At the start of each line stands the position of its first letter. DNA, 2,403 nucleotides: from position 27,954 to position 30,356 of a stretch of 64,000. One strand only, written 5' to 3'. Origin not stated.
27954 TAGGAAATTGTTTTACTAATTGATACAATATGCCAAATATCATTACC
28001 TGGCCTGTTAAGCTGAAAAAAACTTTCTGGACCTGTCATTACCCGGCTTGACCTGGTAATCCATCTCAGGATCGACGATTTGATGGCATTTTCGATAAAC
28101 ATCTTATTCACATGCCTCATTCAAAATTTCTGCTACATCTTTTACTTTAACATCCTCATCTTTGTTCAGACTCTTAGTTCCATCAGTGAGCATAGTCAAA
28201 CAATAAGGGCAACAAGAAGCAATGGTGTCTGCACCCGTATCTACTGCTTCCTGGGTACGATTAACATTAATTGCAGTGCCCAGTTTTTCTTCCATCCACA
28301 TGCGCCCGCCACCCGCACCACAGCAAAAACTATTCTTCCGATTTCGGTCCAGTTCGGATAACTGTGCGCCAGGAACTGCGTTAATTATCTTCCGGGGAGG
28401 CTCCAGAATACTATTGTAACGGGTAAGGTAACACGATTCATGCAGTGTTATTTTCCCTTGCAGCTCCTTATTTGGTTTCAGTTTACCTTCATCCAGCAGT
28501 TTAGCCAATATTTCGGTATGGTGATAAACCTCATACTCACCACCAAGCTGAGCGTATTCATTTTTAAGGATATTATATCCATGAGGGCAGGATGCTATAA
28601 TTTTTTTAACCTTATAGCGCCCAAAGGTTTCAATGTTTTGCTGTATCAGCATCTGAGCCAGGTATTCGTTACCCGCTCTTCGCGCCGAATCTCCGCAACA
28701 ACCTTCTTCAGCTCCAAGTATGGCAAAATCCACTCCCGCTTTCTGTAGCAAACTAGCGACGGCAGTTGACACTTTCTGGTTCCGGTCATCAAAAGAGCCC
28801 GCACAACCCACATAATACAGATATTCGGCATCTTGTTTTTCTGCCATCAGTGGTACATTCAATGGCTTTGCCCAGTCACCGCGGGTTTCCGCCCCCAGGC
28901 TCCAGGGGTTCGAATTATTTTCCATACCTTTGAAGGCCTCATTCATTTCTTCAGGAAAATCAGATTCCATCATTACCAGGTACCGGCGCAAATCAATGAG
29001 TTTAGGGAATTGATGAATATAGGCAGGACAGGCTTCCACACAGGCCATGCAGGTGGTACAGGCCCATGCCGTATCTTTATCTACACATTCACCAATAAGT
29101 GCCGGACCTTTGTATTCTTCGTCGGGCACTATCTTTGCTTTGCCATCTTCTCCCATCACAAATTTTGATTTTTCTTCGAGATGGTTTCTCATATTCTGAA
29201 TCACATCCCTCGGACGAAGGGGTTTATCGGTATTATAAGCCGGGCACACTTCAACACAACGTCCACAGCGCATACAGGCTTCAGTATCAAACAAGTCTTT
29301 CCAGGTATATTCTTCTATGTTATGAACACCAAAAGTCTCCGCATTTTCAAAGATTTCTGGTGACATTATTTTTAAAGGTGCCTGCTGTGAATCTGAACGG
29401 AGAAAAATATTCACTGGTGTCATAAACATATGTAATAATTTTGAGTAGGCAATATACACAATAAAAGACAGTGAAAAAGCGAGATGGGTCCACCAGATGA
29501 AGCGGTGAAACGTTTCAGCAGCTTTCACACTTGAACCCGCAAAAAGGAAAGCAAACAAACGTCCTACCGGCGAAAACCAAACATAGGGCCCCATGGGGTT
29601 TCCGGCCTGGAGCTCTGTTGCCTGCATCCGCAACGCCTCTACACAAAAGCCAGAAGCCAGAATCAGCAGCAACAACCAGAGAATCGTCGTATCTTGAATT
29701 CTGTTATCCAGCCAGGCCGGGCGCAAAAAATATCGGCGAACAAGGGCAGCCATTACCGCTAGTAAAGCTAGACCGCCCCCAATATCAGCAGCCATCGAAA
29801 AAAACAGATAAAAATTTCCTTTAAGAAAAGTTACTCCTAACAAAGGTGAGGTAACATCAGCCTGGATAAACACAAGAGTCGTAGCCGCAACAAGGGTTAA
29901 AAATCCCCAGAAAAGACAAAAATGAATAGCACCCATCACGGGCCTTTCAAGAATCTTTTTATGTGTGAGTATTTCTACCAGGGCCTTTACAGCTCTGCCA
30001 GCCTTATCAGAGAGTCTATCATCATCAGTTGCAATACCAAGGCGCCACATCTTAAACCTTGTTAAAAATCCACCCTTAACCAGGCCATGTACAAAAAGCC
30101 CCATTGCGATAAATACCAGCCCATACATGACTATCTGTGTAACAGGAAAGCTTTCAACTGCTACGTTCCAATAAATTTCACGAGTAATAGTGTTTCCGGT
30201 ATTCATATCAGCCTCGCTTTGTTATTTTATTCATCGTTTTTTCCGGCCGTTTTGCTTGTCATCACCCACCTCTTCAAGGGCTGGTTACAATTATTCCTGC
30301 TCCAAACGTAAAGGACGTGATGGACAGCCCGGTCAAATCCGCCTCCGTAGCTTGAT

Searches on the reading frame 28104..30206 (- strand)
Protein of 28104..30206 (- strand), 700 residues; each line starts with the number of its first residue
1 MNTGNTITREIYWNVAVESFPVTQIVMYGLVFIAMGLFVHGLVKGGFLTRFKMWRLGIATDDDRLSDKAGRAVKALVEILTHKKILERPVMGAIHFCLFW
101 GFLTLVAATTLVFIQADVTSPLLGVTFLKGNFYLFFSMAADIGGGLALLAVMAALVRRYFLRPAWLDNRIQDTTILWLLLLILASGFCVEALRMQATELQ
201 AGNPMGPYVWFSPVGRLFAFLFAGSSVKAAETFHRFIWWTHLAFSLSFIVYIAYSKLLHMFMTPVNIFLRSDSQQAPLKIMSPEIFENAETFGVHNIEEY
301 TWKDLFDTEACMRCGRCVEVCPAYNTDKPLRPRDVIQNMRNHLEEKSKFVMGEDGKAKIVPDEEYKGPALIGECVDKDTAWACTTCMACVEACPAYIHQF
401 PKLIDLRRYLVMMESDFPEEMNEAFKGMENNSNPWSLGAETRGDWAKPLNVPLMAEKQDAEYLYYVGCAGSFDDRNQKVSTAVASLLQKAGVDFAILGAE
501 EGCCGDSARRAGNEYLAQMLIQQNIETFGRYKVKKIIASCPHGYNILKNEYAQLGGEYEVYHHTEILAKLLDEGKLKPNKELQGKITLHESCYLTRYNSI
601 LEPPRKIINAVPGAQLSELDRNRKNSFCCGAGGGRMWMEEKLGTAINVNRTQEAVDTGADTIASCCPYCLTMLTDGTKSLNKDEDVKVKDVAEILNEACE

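Call 13: search_protein_families(library=pfam, proteins=[window:28104-30206:-], max_evalue=0.001)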
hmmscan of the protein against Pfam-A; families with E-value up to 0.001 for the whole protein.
window:28104-30206:- (700 aa): 13 families
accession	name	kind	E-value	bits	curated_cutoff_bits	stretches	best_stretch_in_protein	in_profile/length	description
PF02754.22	CCG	-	6.8e-34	116.3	20.6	2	586-673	1-84/85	Cysteine-rich domain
PF13183.11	Fer4_8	-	5.7e-11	43.2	27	1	309-395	3-66/68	4Fe-4S dicluster domain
PF13187.11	Fer4_9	-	9.9e-10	38.7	27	1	310-395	1-49/52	4Fe-4S dicluster domain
PF13237.11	Fer4_10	-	7.8e-09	35.8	25.5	1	305-394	3-53/53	4Fe-4S dicluster domain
PF12797.12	Fer4_2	-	1.1e-08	34.9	24.5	1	302-323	1-22/22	4Fe-4S binding domain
PF13484.11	Fer4_16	-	1.8e-08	35.5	30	0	311-338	2-32/66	4Fe-4S double cluster binding domain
PF00037.32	Fer4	-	5.7e-08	32.7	21.1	1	306-323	3-20/24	4Fe-4S binding domain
PF12837.12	Fer4_6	-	5.7e-05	23.3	25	0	306-323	4-21/24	4Fe-4S binding domain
PF12798.12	Fer4_3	-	0.00017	22.6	27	0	311-322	1-12/15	4Fe-4S binding domain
PF02665.19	Nitrate_red_gam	-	0.00026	21.1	22.9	1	129-271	79-210/217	Nitrate reductase gamma subunit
PF12838.12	Fer4_7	-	0.00053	20.8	27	0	311-395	2-50/52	4Fe-4S dicluster domain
PF13534.11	Fer4_17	-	0.00064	20.7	22.2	1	310-397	1-60/61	4Fe-4S dicluster domain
PF13746.11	Fer4_18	-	0.00081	20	27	0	307-323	57-73/114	4Fe-4S dicluster domain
